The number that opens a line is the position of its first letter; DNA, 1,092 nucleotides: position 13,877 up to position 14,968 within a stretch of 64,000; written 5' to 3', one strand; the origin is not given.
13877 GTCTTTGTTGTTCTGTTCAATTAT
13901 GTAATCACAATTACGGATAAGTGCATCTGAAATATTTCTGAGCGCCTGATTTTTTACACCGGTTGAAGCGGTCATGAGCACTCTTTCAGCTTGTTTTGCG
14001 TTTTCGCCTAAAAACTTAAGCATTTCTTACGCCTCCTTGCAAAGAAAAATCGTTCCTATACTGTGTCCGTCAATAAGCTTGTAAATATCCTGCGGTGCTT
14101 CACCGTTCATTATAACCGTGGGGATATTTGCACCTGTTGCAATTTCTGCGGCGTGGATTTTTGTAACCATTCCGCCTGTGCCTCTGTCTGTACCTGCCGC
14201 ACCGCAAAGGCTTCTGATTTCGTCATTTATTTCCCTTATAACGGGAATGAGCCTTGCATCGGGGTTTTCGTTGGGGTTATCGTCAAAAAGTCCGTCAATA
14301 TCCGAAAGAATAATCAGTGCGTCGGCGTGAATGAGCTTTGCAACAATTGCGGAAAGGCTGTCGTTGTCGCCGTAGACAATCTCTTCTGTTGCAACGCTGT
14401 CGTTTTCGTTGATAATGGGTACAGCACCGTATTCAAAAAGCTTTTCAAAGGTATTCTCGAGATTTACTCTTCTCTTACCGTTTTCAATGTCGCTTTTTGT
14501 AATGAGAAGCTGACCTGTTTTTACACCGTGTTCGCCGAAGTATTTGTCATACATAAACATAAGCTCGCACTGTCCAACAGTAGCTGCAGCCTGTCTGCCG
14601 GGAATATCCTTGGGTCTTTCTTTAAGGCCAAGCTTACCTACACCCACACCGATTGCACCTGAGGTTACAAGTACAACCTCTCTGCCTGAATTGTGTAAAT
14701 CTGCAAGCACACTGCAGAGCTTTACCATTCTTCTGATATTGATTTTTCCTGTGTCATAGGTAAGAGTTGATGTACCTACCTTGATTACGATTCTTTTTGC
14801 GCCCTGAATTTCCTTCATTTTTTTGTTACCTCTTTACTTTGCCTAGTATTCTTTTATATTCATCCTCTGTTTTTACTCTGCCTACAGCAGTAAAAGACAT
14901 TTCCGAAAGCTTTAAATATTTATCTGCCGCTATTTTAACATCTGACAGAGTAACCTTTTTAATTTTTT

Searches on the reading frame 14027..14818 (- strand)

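Call 86: search_protein_families(library=pfam, max_evalue=1e-8, proteins=[window:14027-14818:-])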
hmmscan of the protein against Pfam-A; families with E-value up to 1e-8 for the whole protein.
window:14027-14818:- (263 aa): 1 family
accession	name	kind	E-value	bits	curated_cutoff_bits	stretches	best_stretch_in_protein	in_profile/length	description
PF00696.33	AA_kinase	-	7.4e-48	163.7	24.9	1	8-238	1-234/234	Amino acid kinase family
